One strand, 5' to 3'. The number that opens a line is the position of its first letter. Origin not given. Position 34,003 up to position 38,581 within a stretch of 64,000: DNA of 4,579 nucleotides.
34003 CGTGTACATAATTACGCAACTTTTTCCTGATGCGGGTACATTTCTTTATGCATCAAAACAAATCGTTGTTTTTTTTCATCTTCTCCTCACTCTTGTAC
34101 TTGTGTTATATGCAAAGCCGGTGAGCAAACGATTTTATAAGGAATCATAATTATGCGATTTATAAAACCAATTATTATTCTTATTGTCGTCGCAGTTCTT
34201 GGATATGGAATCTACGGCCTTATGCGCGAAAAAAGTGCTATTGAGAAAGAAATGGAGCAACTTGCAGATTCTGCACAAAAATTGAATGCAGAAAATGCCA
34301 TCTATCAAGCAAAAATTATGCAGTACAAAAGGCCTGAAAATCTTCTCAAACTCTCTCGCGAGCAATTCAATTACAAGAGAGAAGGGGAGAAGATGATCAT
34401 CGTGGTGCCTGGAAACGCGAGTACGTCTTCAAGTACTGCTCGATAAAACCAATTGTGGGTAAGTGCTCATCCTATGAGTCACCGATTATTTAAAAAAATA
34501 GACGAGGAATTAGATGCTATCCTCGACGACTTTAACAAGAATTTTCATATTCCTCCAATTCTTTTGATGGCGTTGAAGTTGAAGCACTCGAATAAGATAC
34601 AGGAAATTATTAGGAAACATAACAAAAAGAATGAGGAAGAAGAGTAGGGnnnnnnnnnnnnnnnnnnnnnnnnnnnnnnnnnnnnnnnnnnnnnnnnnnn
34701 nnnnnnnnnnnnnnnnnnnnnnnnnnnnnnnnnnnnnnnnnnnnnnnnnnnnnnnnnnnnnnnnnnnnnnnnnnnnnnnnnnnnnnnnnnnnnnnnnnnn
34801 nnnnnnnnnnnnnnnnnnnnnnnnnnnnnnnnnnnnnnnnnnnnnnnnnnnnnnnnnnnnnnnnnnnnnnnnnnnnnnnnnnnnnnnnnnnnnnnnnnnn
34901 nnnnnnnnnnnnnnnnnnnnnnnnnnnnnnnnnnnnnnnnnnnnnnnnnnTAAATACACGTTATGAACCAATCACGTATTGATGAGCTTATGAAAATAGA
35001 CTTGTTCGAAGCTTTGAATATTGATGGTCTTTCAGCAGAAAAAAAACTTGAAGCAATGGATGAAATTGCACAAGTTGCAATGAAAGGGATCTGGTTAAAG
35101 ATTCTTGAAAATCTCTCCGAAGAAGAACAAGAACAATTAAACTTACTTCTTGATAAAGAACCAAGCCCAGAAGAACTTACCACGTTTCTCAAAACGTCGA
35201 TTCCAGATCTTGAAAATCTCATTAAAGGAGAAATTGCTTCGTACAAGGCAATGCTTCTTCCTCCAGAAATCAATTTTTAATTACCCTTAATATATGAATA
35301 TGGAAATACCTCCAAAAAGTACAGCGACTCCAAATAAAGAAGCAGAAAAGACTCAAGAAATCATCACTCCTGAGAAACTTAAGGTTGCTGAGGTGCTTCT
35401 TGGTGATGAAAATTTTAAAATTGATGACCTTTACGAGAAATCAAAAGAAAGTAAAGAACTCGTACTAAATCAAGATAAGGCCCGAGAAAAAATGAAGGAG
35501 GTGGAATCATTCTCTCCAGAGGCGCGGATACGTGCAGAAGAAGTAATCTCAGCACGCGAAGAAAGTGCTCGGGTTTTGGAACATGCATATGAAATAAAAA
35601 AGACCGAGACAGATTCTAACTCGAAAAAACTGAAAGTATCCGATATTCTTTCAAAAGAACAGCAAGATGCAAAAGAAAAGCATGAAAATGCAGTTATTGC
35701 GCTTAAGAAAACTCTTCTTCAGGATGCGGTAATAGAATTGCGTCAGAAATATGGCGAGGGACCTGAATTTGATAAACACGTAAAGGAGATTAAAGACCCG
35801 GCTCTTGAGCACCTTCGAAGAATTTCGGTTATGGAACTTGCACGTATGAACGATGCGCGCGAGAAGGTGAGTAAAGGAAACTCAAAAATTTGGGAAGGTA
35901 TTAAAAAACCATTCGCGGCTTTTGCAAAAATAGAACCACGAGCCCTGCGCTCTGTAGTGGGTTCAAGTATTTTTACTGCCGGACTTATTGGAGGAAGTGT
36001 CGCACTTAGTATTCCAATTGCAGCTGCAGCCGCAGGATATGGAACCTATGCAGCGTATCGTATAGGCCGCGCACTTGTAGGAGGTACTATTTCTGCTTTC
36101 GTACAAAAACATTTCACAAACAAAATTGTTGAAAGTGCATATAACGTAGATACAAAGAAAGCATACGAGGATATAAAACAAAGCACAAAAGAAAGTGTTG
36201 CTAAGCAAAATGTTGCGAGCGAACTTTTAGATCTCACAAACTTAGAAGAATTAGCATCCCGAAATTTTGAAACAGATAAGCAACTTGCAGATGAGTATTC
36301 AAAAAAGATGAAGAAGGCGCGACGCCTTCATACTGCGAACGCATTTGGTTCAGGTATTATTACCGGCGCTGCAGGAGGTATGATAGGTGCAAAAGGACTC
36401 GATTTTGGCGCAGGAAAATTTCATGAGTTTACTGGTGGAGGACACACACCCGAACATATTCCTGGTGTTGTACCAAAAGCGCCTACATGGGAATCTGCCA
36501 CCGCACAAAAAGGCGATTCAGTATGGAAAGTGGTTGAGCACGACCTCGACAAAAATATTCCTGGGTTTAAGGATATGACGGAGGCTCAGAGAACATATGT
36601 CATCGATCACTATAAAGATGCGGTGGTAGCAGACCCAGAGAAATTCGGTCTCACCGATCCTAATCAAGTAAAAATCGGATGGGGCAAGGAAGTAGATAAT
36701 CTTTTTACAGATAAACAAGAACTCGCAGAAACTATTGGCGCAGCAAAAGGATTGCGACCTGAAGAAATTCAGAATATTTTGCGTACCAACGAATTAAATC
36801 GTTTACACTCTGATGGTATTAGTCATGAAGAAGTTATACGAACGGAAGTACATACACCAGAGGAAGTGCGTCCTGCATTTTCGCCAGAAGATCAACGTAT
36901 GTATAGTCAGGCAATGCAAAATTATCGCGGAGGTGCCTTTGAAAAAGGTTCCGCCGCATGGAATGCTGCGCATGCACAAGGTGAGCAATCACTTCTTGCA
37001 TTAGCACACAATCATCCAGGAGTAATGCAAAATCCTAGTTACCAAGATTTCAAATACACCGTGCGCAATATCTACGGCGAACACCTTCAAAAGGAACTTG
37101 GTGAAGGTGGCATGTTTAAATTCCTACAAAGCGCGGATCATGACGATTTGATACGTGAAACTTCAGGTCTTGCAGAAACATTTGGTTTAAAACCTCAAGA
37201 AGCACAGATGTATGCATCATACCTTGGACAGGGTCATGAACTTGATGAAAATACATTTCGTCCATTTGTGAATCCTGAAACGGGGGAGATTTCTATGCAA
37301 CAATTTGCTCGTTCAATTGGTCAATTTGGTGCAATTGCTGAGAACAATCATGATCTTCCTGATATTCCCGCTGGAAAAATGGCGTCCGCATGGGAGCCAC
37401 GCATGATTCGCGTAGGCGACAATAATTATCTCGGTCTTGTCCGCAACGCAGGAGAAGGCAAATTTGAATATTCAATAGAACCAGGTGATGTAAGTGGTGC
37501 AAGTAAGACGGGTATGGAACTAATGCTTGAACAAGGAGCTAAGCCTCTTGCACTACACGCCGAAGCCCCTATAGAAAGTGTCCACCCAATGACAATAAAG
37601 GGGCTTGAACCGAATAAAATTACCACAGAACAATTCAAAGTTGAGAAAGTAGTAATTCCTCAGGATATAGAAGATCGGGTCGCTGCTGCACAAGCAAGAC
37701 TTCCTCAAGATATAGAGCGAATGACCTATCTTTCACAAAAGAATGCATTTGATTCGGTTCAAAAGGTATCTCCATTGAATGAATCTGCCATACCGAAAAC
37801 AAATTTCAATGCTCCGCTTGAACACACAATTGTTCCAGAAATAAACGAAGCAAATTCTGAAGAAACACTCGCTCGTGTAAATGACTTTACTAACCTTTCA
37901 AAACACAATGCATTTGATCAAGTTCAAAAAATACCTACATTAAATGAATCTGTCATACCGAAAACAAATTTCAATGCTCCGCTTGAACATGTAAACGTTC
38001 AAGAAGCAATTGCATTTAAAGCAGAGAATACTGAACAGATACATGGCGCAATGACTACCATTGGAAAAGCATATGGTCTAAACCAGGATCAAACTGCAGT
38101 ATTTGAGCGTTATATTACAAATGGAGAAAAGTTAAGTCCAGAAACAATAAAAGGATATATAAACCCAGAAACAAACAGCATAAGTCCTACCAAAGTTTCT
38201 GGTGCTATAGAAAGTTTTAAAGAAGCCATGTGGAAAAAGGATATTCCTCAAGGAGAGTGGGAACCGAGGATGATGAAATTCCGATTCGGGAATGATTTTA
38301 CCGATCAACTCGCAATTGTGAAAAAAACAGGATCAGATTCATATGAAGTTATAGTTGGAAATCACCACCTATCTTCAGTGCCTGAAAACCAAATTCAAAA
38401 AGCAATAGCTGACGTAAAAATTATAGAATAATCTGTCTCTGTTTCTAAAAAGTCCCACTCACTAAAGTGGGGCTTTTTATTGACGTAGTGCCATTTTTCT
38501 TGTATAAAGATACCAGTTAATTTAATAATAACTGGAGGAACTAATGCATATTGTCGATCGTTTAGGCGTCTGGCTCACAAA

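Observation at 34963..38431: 1045-aa orphan membrane protein with internal tandem repeats, preceded by a small acidic protein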

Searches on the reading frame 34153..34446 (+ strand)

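Call 5: search_protein_families(library=pfam, proteins=[window:34153-34446:+], max_evalue=1)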
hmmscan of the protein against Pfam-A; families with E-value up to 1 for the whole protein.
window:34153-34446:+ (97 aa): 7 families
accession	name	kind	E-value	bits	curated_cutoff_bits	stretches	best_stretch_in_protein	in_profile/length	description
PF04977.20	DivIC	-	6.2e-10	39.2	28.9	1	9-85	1-78/80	Septum formation initiator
PF08391.16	Ly49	-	0.0038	18.2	31.5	1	8-81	17-94/119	Ly49-like protein, N-terminal region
PF10883.13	DUF2681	-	0.058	14.2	28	1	8-57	7-51/90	Protein of unknown function (DUF2681)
PF14055.11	NVEALA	-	0.083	13.1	27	1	2-27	2-27/62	NVEALA protein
PF01956.21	EMC3_TMCO1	-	0.087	13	27.1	1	4-81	12-86/169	Integral membrane protein EMC3/TMCO1-like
PF14519.12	Macro_2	-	0.2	11.4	27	1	36-89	36-88/290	Macro-like domain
PF12669.12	FeoB_associated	-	0.38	11.5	27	1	7-27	4-24/44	FeoB-associated Cys-rich membrane protein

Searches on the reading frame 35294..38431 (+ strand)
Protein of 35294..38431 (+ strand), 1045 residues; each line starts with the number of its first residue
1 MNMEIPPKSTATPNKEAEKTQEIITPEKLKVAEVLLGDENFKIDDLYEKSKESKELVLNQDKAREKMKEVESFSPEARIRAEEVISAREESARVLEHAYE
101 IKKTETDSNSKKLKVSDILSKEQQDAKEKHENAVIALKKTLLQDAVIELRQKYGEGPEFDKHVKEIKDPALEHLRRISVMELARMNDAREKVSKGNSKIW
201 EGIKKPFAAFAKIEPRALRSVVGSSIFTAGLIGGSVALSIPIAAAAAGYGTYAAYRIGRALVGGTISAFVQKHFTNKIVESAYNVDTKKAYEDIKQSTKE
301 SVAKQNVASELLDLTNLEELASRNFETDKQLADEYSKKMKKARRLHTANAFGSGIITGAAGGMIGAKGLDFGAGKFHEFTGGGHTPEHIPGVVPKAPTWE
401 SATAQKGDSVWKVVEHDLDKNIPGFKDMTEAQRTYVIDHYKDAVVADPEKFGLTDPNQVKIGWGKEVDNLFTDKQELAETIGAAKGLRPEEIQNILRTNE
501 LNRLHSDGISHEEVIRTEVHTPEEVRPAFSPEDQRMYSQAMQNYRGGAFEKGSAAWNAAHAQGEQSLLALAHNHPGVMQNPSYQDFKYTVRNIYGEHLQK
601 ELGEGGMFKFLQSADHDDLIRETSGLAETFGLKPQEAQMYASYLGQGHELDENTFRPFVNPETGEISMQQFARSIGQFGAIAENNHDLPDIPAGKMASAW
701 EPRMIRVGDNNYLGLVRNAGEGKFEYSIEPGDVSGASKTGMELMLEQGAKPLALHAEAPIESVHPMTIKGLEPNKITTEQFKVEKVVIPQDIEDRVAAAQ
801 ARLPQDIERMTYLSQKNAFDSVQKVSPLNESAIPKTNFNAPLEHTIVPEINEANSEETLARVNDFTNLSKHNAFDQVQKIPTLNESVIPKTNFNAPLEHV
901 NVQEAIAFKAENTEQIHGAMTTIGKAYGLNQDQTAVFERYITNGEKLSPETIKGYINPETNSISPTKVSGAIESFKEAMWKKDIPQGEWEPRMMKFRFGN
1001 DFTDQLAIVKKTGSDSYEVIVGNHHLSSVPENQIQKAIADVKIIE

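Call 5: search_protein_families(library=pfam, proteins=[window:35294-38431:+], max_evalue=1)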
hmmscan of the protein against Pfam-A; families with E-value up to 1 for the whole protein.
window:35294-38431:+ (1045 aa): 3 families
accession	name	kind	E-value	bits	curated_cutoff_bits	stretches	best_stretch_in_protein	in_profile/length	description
PF14464.11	Prok-JAB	-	0.034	14.5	25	1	489-588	17-89/114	Prokaryotic homologs of the JAB domain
PF12787.12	EcsC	-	0.33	11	30.4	1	265-366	35-114/240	EcsC protein family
PF14270.11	DUF4358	-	0.62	10.8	25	1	864-943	4-81/102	Domain of unknown function (DUF4358)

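Call 7: find_homologous_proteins(query=window:35294-38431:+)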
Query window:35294-38431:+ (1045 aa): 5 proteins with E <= 0.001 among 8000 candidates.
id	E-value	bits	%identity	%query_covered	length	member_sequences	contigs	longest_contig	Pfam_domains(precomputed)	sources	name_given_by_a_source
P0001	0.0e+0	2337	100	100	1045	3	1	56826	-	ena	-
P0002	0.0e+0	1532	66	100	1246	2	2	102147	-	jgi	jgi:hypothetical protein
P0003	0.0e+0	1158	54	99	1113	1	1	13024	-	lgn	-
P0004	1.1e-66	244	34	48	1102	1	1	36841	-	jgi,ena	-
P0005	2.0e-10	58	37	9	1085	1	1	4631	-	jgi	-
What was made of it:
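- Only a handful of near full-length relatives were found (call 7).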

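Call 8: search_protein_families(library=ncbifam, proteins=[window:35294-38431:+], max_evalue=1)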
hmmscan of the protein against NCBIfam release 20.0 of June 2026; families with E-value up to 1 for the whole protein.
window:35294-38431:+ (1045 aa): 0 families

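Call 9: search_protein_families(library=phrogs, proteins=[window:35294-38431:+], max_evalue=1)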
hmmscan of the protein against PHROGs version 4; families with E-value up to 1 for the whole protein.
window:35294-38431:+ (1045 aa): 1 family
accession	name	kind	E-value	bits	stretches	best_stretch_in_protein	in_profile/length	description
phrog_594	-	unknown function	0.18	13.3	1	332-368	30-70/85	-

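Call 11: find_encoding_contigs(protein=P0002, flank=6000, max_places=3)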
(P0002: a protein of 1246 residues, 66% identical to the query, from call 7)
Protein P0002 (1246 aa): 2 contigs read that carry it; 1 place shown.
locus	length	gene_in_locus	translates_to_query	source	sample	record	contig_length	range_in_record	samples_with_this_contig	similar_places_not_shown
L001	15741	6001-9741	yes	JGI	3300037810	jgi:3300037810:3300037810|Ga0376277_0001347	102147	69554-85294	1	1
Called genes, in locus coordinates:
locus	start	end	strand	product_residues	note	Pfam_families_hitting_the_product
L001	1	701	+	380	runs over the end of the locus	PF13439:Glyco_transf_4, PF20706:GT4-conflict, PF00534:Glycos_transf_1, PF13692:Glyco_trans_1_4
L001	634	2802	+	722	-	PF13196:DUF4012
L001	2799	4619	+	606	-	PF00009:GTP_EFTU, PF14492:EFG_III (faint), PF00679:EFG_C, PF06421:LepA_C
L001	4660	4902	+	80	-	-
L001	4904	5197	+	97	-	PF04977:DivIC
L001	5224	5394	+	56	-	-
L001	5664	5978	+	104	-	-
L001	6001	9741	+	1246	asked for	-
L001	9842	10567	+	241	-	PF01066:CDP-OH_P_transf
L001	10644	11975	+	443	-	PF13393:tRNA-synt_His, PF00152:tRNA-synt_2 (faint), PF00587:tRNA-synt_2b (weak), PF03129:HGTP_anticodon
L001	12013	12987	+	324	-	PF01207:Dus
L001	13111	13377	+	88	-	-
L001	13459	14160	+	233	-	PF01479:S4 (weak), PF00849:PseudoU_synth_2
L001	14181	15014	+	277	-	-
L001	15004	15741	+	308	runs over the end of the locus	PF00149:Metallophos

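Call 12: find_encoding_contigs(protein=P0003, flank=6000, max_places=3)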
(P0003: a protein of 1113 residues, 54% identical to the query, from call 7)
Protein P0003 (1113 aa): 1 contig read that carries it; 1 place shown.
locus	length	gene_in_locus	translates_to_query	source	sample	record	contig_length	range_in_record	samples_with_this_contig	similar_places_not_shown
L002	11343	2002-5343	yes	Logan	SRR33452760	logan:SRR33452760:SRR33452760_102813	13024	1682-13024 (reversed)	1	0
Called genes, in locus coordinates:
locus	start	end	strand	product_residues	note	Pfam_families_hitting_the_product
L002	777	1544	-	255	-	PF12686:DUF3800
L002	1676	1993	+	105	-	-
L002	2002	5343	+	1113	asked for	-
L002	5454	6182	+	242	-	PF01066:CDP-OH_P_transf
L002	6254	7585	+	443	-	PF13393:tRNA-synt_His, PF00587:tRNA-synt_2b (weak), PF03129:HGTP_anticodon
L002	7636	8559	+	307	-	PF01207:Dus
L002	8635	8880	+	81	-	-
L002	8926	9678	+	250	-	PF01479:S4 (weak), PF00849:PseudoU_synth_2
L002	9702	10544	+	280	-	-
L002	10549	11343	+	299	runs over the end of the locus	PF00149:Metallophos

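Call 13: find_encoding_contigs(protein=P0004, flank=6000, max_places=3)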
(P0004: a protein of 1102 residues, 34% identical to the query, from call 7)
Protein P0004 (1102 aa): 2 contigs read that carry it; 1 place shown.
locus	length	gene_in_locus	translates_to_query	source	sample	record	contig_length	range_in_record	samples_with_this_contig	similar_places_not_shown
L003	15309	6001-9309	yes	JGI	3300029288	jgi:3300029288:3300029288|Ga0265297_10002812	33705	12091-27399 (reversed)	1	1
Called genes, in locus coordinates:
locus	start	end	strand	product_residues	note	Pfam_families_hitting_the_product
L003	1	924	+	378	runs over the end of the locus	PF13439:Glyco_transf_4, PF13579:Glyco_trans_4_4 (weak), PF20706:GT4-conflict, PF00534:Glycos_transf_1, PF13692:Glyco_trans_1_4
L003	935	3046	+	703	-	PF13196:DUF4012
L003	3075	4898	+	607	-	PF00009:GTP_EFTU, PF14492:EFG_III (weak), PF00679:EFG_C, PF06421:LepA_C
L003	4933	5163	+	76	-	-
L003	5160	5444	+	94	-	PF04977:DivIC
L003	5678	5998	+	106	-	PF18908:DUF5663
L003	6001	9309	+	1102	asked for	-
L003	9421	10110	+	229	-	PF01066:CDP-OH_P_transf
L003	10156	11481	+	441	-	PF00152:tRNA-synt_2 (faint), PF13393:tRNA-synt_His, PF00587:tRNA-synt_2b (weak), PF03129:HGTP_anticodon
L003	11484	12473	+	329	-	PF01207:Dus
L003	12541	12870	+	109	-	-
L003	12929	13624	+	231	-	PF01479:S4, PF00849:PseudoU_synth_2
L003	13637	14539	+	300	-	-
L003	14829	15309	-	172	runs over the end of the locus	-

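Call 14: find_encoding_contigs(protein=P0005, flank=6000, max_places=3)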
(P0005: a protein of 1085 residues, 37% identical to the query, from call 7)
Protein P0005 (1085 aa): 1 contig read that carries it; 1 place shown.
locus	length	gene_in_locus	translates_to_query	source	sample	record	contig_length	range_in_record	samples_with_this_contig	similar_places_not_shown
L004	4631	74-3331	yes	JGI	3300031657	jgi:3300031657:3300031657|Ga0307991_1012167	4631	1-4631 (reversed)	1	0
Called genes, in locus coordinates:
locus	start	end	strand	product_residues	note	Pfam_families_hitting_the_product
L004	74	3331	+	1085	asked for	-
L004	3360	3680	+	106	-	PF18908:DUF5663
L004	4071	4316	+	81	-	PF02575:YbaB_DNA_bd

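Call 22: search_protein_families(library=pfam, proteins=[L001:5664-5978:+, L002:1676-1993:+, L003:5678-5998:+, L004:3360-3680:+], max_evalue=10)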
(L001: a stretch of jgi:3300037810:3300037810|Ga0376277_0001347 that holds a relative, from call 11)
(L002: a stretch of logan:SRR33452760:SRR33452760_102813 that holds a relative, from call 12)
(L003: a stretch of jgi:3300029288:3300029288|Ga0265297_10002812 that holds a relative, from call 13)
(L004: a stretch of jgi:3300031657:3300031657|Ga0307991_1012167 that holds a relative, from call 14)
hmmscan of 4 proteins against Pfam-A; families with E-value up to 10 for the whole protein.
L001:5664-5978:+ (104 aa): 0 families

L002:1676-1993:+ (105 aa): 0 families

L003:5678-5998:+ (106 aa): 2 families
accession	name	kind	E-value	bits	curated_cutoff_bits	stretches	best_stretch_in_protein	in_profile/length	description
PF18908.5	DUF5663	-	6.4e-08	33.5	23.7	1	14-98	1-83/84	Protein of unknown function (DUF5663)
PF08281.18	Sigma70_r4_2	-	0.041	14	25.7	0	20-32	8-20/54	Sigma-70, region 4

L004:3360-3680:+ (106 aa): 1 family
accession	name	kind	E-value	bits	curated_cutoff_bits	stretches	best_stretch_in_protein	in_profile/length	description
PF18908.5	DUF5663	-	2e-07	31.9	23.7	1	21-100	8-84/84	Protein of unknown function (DUF5663)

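Call 46: search_protein_families(library=pfam, alignment_id=A6, max_evalue=0.001)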
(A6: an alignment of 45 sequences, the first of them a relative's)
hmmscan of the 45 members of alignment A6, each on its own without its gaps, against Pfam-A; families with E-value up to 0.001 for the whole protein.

A. member 1, P0001 (1045 aa): 0 families

B. families by the number of members that match (of 45 scanned): 3 families
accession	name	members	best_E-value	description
PF13630.11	SdpI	1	4e-08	SdpI/YfhL protein family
PF09397.16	FtsK_gamma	1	0.00036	Ftsk gamma domain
PF10398.14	DUF2443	1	0.00042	Protein of unknown function (DUF2443)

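Call 56: search_protein_families(library=pfam, alignment_id=A6, max_evalue=1)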
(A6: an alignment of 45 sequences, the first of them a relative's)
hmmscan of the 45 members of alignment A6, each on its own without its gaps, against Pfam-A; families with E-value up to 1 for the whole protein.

A. member 1, P0001 (1045 aa): 3 families
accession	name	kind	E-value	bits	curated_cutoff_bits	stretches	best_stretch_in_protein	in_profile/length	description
PF14464.11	Prok-JAB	-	0.034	14.5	25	1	489-588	17-89/114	Prokaryotic homologs of the JAB domain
PF12787.12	EcsC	-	0.33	11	30.4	1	265-366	35-114/240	EcsC protein family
PF14270.11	DUF4358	-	0.62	10.8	25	1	864-943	4-81/102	Domain of unknown function (DUF4358)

B. families by the number of members that match (of 45 scanned): 81 families (the first 25 are shown)
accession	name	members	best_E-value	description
PF01476.26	LysM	6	0.0029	LysM domain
PF13618.11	Gluconate_2-dh3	3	0.025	Gluconate 2-dehydrogenase subunit 3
PF13630.11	SdpI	1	4e-08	SdpI/YfhL protein family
PF09397.16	FtsK_gamma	1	0.00036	Ftsk gamma domain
PF10398.14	DUF2443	1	0.00042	Protein of unknown function (DUF2443)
PF10330.14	Stb3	1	0.0017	Putative Sin3 binding protein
PF01925.25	TauE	1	0.0033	Sulfite exporter TauE/SafE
PF14394.12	DUF4423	1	0.0057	Domain of unknown function (DUF4423)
PF24368.1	DUF7524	1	0.0076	Family of unknown function (DUF7524)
PF06798.17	PrkA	1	0.0088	PrkA serine protein kinase C-terminal domain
PF22746.1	SHOCT-like_DUF2089-C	1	0.011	SHOCT-like domain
PF01119.25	DNA_mis_repair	1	0.017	DNA mismatch repair protein, C-terminal domain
PF13424.12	TPR_12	1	0.019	Tetratricopeptide repeat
PF07719.23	TPR_2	1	0.023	Tetratricopeptide repeat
PF06103.16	DUF948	1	0.026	Bacterial protein of unknown function (DUF948)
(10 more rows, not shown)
